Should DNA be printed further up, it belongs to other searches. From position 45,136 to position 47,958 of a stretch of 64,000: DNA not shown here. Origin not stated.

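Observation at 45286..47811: Single ORF fusing a threonine/serine dehydratase-like PLP enzyme to a VanY-type D,D-carboxypeptidase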

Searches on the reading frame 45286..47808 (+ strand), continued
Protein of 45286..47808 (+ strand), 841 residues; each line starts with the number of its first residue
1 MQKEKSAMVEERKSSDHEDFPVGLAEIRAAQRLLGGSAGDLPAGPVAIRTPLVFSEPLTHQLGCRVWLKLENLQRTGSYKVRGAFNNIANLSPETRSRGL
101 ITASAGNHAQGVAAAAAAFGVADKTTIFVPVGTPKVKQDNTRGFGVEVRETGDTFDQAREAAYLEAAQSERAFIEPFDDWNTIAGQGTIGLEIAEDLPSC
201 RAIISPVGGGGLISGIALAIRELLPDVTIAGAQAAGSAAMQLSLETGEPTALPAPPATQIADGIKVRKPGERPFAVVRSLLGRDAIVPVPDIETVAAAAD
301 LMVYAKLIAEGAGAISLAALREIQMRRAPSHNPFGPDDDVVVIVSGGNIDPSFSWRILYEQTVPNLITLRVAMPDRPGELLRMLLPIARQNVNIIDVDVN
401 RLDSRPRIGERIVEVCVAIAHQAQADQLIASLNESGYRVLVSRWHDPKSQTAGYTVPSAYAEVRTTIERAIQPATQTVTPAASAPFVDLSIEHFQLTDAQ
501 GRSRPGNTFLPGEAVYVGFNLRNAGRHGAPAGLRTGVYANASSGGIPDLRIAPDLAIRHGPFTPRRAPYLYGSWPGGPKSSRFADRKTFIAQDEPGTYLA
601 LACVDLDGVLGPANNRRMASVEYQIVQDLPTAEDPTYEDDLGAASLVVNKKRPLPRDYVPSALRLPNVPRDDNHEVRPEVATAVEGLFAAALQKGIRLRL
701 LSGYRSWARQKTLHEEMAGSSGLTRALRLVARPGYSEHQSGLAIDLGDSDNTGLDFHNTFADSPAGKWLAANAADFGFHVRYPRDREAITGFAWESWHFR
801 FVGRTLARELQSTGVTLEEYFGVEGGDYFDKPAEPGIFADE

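Call 7: find_homologous_proteins(query=window:45286-47808:+, max_evalue=1e-10)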
Query window:45286-47808:+ (841 aa): 3851 proteins with E <= 1e-10 among 8000 candidates; the best 120 are listed.
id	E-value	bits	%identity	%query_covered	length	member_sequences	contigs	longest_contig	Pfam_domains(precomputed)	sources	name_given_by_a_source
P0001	0.0e+0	1879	100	99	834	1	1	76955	PF02557.23,PF00291.32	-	-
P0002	0.0e+0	1439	76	100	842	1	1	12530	PF02557.23,PF00291.32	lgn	-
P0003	4.1e-297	1006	59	97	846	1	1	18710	PF02557.23,PF00291.32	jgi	jgi:threonine dehydratase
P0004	4.5e-277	940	74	56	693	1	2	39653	PF02557.23,PF00291.32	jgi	jgi:threonine dehydratase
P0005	2.2e-271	921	74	54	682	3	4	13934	PF02557.23,PF00291.32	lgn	-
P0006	2.0e-263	895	54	97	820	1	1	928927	PF02557.23,PF00291.32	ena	-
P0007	7.7e-192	658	68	53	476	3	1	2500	PF00291.32,PF01842.32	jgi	jgi:threonine dehydratase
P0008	3.7e-189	649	69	51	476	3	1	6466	PF00291.32,PF01842.32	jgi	jgi:threonine dehydratase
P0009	8.1e-185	635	66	52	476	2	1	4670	PF00291.32,PF01842.32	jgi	jgi:threonine dehydratase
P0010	5.9e-184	632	65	54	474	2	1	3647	PF00291.32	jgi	jgi:threonine dehydratase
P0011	2.1e-183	630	64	53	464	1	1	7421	PF00291.32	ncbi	-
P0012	8.0e-87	311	42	47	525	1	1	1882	PF00291.32,PF01842.32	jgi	jgi:threonine dehydratase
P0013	3.7e-82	295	35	44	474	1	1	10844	PF00291.32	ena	-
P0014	5.0e-82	295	44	48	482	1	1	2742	PF00291.32,PF01842.32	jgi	jgi:threonine dehydratase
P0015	6.3e-81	291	43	47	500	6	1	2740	PF00291.32,PF01842.32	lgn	-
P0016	4.7e-80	288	41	46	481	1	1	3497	PF00291.32,PF01842.32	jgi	jgi:threonine dehydratase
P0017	1.4e-79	287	42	47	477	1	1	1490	PF00291.32,PF01842.32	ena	-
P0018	1.0e-78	284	43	47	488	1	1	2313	PF00291.32,PF13291.13,PF01842.32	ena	-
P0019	8.3e-78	281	43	47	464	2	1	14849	PF00291.32,PF13291.13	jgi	jgi:threonine dehydratase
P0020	1.8e-77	280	40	47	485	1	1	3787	PF00291.32,PF01842.32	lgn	-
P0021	2.3e-77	279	42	47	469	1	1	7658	PF00291.32,PF01842.32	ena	-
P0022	3.1e-77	279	42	46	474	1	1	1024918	PF00291.32,PF01842.32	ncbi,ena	-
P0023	1.1e-76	277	43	46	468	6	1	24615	PF00291.32,PF01842.32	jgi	jgi:threonine dehydratase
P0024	1.3e-76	277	40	46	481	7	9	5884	PF00291.32,PF01842.32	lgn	-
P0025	1.6e-76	277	43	47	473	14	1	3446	PF00291.32,PF13291.13,PF01842.32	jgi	jgi:threonine dehydratase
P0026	1.8e-76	276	42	47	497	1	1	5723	PF00291.32,PF13291.13,PF01842.32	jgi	jgi:threonine dehydratase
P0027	2.3e-76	276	44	46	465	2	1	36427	PF00291.32,PF01842.32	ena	-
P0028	2.8e-76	276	43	47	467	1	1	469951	PF00291.32,PF13291.13,PF01842.32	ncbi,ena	-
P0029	2.9e-76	276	42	47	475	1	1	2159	PF00291.32,PF01842.32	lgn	-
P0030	1.1e-75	274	36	47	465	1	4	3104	PF00291.32,PF01842.32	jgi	jgi:threonine dehydratase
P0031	1.2e-75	274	42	47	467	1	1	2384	PF00291.32,PF01842.32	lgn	-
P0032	1.8e-75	273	41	47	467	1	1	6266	PF00291.32,PF01842.32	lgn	-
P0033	1.9e-75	273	42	47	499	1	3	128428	PF00291.32,PF13291.13,PF01842.32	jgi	jgi:threonine dehydratase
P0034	2.3e-75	273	40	46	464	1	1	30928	PF00291.32,PF01842.32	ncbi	-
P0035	2.3e-75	273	38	46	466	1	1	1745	PF00291.32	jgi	-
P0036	2.5e-75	273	40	47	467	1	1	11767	PF00291.32,PF01842.32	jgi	jgi:threonine dehydratase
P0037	3.4e-75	272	41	47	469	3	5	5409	PF00291.32,PF01842.32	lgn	-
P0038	4.3e-75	272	43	47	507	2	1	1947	PF00291.32,PF13291.13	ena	-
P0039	5.1e-75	272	42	48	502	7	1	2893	PF00291.32,PF01842.32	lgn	-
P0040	5.1e-75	272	42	47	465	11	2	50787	PF00291.32,PF13291.13,PF01842.32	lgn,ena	-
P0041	7.2e-75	271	42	50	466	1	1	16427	PF00291.32,PF01842.32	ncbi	-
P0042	1.1e-74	270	42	47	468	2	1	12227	PF00291.32,PF13291.13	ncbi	-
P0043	1.1e-74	270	41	47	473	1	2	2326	PF00291.32,PF01842.32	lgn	-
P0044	1.2e-74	270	41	46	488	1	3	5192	PF00291.32,PF01842.32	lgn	-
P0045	1.4e-74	270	41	47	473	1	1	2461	PF00291.32,PF01842.32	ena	-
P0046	1.8e-74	270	41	47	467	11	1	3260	PF00291.32,PF01842.32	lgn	-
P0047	1.9e-74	270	40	47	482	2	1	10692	PF00291.32,PF01842.32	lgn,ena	-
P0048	2.1e-74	270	42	47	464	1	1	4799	PF00291.32,PF13291.13,PF01842.32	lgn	-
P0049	2.5e-74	269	41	47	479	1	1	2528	PF00291.32,PF01842.32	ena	-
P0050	3.0e-74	269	41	48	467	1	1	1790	PF00291.32,PF01842.32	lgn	-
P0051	3.1e-74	269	41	47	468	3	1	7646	PF00291.32,PF01842.32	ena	-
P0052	9.0e-74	267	40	50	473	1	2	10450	PF00291.32,PF13291.13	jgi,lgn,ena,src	-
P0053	1.0e-73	267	41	47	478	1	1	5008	PF00291.32,PF13291.13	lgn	-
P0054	1.1e-73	267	39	50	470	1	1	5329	PF00291.32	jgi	-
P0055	1.1e-73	267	41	47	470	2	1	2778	PF00291.32,PF01842.32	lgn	-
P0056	1.1e-73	267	41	47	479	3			PF00291.32,PF13291.13,PF01842.32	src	-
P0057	1.1e-73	267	41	47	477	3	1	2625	PF00291.32,PF13291.13,PF01842.32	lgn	-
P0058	1.2e-73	267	41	47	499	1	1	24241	PF00291.32,PF01842.32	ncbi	-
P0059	1.4e-73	267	41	51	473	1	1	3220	PF00291.32,PF01842.32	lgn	-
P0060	1.7e-73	267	42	47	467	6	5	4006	PF00291.32,PF13291.13,PF01842.32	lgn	-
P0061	1.9e-73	266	42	46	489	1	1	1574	PF00291.32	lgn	-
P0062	1.9e-73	266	41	47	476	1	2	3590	PF00291.32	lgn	-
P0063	2.1e-73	266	40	49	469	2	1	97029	PF00291.32,PF13291.13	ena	-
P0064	2.5e-73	266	42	47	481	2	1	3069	PF00291.32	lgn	-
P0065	2.6e-73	266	41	47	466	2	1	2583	PF00291.32,PF01842.32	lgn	-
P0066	3.1e-73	266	42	46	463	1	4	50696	PF00291.32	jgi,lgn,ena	-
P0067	3.7e-73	265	40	47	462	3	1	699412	PF00291.32,PF01842.32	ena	-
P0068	3.7e-73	265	42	47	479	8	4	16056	PF00291.32,PF13291.13,PF01842.32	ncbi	-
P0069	3.9e-73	265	41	47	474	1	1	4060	PF00291.32,PF01842.32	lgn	-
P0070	5.9e-73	265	42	47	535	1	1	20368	PF00291.32,PF13291.13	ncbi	ncbi:MAG: threonine ammonia-lyase [Ktedonobacterales bacterium]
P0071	1.2e-72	264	41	46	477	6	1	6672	PF00291.32,PF13291.13,PF01842.32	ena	-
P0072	1.3e-72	264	40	50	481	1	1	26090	PF00291.32,PF13291.13,PF01842.32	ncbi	-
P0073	1.5e-72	263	40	50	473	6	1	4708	PF00291.32,PF13291.13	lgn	-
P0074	1.5e-72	263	39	50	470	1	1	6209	PF00291.32,PF13291.13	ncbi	-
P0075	1.5e-72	263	41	47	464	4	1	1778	PF00291.32,PF13291.13,PF01842.32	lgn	-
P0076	1.5e-72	263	42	47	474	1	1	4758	PF00291.32,PF13291.13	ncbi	-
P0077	1.6e-72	263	40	50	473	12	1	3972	PF00291.32,PF13291.13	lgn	-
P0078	2.3e-72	263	39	51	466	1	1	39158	PF00291.32,PF13291.13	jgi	jgi:threonine dehydratase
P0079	2.4e-72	263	40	50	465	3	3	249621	PF00291.32,PF13291.13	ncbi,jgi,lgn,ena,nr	ncbi:MAG TPA: threonine ammonia-lyase [Ktedonobacterales bacterium]|nr:threonine ammonia-lyase [Kted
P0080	2.7e-72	263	39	51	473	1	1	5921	PF00291.32,PF13291.13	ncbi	-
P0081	2.8e-72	263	41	47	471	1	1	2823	PF00291.32,PF01842.32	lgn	-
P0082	3.0e-72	262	40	46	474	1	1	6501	PF00291.32,PF01842.32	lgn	-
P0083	3.6e-72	262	40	50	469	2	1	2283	PF00291.32,PF13291.13,PF01842.32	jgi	jgi:threonine dehydratase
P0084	3.7e-72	262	42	46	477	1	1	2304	PF00291.32,PF01842.32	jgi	jgi:threonine dehydratase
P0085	5.2e-72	262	40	50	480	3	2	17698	PF00291.32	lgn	-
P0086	6.8e-72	261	41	47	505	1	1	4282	PF00291.32,PF01842.32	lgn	-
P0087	7.4e-72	261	40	47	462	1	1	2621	PF00291.32,PF01842.32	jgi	jgi:threonine dehydratase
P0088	8.6e-72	261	39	50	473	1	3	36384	PF00291.32,PF13291.13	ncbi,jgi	ncbi:MAG TPA: threonine ammonia-lyase [Ktedonobacterales bacterium]|jgi:threonine dehydratase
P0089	9.0e-72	261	40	46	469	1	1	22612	PF00291.32,PF13291.13,PF01842.32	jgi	jgi:threonine dehydratase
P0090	1.2e-71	260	39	46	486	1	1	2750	PF00291.32,PF13291.13,PF01842.32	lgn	-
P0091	1.3e-71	260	42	47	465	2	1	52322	PF00291.32,PF01842.32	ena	-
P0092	1.5e-71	260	41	47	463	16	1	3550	PF00291.32,PF13291.13,PF01842.32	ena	-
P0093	1.8e-71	260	39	50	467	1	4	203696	PF00291.32,PF13291.13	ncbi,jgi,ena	-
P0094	2.3e-71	260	39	50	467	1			PF00291.32,PF13291.13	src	-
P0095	2.6e-71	259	42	47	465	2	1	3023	PF00291.32,PF01842.32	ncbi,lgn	-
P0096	3.1e-71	259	39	51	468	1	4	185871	PF00291.32,PF13291.13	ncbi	-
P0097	3.1e-71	259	41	47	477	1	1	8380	PF00291.32,PF13291.13,PF01842.32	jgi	jgi:threonine dehydratase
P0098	3.2e-71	259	41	50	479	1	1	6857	PF00291.32,PF01842.32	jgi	jgi:threonine dehydratase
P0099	5.0e-71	258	39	50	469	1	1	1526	PF00291.32,PF13291.13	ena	-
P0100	5.8e-71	258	40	47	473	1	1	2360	PF00291.32,PF01842.32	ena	-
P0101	6.8e-71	258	41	47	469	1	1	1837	PF00291.32,PF13291.13,PF01842.32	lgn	-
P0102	1.0e-70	257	39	50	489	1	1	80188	PF00291.32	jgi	jgi:threonine dehydratase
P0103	1.1e-70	257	41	50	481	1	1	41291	PF00291.32,PF01842.32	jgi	jgi:threonine dehydratase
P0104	1.1e-70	257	39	50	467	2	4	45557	PF00291.32,PF13291.13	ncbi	-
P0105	2.1e-70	256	41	46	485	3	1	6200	PF00291.32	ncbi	-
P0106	2.2e-70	256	40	46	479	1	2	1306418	PF00291.32,PF01842.32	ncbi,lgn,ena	-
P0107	2.2e-70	256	38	50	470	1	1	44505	PF00291.32,PF13291.13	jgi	jgi:threonine dehydratase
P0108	3.1e-70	256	40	46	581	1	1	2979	PF25973.1,PF25984.1,PF00291.32,PF01842.32,PF25917.1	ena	-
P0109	4.0e-70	255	40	46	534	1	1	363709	PF00291.32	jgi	jgi:threonine dehydratase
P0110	5.1e-70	255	40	50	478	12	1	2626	PF00291.32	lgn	-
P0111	9.7e-70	254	40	47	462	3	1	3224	PF00291.32,PF01842.32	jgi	jgi:threonine dehydratase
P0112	1.0e-69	254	40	47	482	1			PF00291.32,PF01842.32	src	-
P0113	1.7e-69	253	40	50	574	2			PF00291.32,PF01842.32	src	-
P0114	3.9e-69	252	41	47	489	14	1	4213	PF00291.32,PF01842.32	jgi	jgi:threonine dehydratase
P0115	4.6e-69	252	41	49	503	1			PF00291.32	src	-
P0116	4.7e-69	252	39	50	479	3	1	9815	PF00291.32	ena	-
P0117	5.4e-69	252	39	47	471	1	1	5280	PF00291.32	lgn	-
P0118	7.3e-69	251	39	46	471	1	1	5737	PF00291.32,PF13291.13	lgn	-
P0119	8.2e-69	251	40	50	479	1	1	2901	PF00291.32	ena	-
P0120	8.6e-69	251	40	50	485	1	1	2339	PF00291.32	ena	-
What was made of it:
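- Checked: A public gene call starts at Met8 (45307) instead (P0001, 834 aa, call 7).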

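Call 11: find_encoding_contigs(protein=P0006, flank=8000, max_places=3)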
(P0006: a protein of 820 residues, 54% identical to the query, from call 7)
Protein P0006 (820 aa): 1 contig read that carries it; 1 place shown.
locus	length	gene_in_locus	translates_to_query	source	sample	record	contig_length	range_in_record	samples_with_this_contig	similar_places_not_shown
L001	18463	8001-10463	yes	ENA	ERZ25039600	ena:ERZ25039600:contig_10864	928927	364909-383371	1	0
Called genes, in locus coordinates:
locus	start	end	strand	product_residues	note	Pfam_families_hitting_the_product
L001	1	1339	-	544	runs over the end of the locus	PF01019:G_glu_transpept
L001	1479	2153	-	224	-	PF02230:Abhydrolase_2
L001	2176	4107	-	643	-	PF00009:GTP_EFTU, PF22042:EF-G_D2, PF03144:GTP_EFTU_D2, PF14492:EFG_III (weak), PF00679:EFG_C, PF21018:BipA_C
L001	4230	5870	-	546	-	PF00174:Oxidored_molyb, PF03404:Mo-co_dimer (weak)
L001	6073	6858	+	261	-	PF00296:Bac_luciferase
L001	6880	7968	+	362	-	PF00483:NTP_transferase, PF22640:ManC_GMP_beta-helix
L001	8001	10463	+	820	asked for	PF00291:PALP, PF02557:VanY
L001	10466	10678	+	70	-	-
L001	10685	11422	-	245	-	PF03328:HpcH_HpaI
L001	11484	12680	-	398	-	PF02615:Ldh_2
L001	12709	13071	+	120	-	PF00190:Cupin_1 (weak), PF02311:AraC_binding, PF07883:Cupin_2, PF12852:Cupin_6 (faint)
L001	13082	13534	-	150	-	PF02566:OsmC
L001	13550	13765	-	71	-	-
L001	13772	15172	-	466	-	PF01425:Amidase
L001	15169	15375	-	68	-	-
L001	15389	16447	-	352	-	PF05343:Peptidase_M42, PF01546:Peptidase_M20 (faint)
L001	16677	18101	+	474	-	PF01134:GIDA (faint), PF07992:Pyr_redox_2, PF12831:FAD_oxidored (weak), PF13738:Pyr_redox_3, PF00070:Pyr_redox, PF02852:Pyr_redox_dim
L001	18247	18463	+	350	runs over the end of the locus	PF00155:Aminotran_1_2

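Call 12: find_encoding_contigs(protein=P0002, flank=8000, max_places=3)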
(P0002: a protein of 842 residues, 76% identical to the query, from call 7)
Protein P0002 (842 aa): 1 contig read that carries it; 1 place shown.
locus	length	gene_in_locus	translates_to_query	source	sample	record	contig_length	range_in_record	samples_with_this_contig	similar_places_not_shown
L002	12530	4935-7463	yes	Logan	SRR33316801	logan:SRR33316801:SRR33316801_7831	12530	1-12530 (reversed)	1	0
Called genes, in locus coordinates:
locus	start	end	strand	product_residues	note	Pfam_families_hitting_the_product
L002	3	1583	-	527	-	?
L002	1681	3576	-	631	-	PF00009:GTP_EFTU, PF22042:EF-G_D2, PF03144:GTP_EFTU_D2, PF00679:EFG_C, PF21018:BipA_C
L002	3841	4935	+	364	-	PF00483:NTP_transferase, PF12804:NTP_transf_3, PF22640:ManC_GMP_beta-helix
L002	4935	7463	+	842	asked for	PF00291:PALP, PF02557:VanY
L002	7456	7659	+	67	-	-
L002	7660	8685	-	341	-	PF02615:Ldh_2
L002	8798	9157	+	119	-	PF00190:Cupin_1 (weak), PF02311:AraC_binding (weak), PF07883:Cupin_2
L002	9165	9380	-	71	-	-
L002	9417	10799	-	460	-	PF01425:Amidase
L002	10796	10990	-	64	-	-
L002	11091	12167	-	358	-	PF04389:Peptidase_M28 (faint), PF05343:Peptidase_M42, PF01546:Peptidase_M20 (weak)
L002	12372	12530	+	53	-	?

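Call 13: find_encoding_contigs(protein=P0003, flank=8000, max_places=3)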
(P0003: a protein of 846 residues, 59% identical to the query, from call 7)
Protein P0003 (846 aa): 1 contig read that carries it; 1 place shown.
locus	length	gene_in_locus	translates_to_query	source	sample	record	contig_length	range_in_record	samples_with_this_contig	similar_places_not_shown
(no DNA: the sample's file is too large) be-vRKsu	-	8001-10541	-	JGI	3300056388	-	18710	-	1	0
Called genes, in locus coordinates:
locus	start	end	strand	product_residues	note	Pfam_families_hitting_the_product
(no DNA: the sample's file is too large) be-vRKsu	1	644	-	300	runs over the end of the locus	PF01557:FAA_hydrolase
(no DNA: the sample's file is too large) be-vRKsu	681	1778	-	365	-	PF01408:GFO_IDH_MocA, PF02894:GFO_IDH_MocA_C, PF22725:GFO_IDH_MocA_C3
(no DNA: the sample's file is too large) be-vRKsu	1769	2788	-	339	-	PF00107:ADH_zinc_N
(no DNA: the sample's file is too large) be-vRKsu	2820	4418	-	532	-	PF01019:G_glu_transpept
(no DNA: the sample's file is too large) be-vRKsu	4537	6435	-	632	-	PF00009:GTP_EFTU, PF01926:MMR_HSR1 (faint), PF22042:EF-G_D2, PF03144:GTP_EFTU_D2, PF00679:EFG_C, PF21018:BipA_C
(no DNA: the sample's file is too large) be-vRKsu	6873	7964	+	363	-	PF00483:NTP_transferase, PF12804:NTP_transf_3 (weak), PF22640:ManC_GMP_beta-helix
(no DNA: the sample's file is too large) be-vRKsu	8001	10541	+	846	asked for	PF00291:PALP, PF02557:VanY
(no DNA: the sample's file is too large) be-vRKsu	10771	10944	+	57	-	-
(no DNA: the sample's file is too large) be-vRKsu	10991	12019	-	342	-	PF02615:Ldh_2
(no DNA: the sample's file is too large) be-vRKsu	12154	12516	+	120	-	PF02311:AraC_binding, PF07883:Cupin_2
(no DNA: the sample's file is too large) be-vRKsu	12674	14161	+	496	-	?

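Call 14: find_encoding_contigs(protein=P0011, flank=8000, max_places=3)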
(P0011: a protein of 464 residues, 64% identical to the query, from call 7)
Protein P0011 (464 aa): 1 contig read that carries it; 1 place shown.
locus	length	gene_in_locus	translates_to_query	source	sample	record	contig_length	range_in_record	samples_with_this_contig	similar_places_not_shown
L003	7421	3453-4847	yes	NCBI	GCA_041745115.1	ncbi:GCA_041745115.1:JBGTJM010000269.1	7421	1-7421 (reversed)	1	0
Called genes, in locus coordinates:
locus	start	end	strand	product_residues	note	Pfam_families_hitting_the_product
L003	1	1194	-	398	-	?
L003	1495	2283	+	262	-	PF00296:Bac_luciferase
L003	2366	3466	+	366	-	PF00483:NTP_transferase, PF12804:NTP_transf_3, PF22640:ManC_GMP_beta-helix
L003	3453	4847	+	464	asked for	PF00291:PALP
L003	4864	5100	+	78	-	-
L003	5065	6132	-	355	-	PF02615:Ldh_2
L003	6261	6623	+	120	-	PF07883:Cupin_2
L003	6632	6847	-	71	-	-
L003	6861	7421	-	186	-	?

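Call 15: find_encoding_contigs(protein=P0008, flank=8000, max_places=3)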
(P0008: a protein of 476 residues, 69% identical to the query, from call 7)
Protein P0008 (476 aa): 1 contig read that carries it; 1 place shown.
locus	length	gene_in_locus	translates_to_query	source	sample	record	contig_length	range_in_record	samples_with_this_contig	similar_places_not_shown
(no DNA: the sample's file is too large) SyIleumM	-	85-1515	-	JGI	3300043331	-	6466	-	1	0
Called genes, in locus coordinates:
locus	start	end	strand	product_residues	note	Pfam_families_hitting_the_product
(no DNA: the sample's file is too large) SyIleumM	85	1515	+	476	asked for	PF00291:PALP, PF01842:ACT (weak)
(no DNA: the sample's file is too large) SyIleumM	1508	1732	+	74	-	-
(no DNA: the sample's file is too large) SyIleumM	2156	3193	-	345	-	PF02615:Ldh_2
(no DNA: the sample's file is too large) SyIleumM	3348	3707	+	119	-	PF02311:AraC_binding (weak), PF07883:Cupin_2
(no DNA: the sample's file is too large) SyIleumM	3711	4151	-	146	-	PF02566:OsmC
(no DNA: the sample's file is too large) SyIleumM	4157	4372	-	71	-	-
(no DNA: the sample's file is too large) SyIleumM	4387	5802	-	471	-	PF01425:Amidase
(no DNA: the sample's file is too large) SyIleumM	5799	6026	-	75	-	-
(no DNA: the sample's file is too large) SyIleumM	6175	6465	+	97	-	?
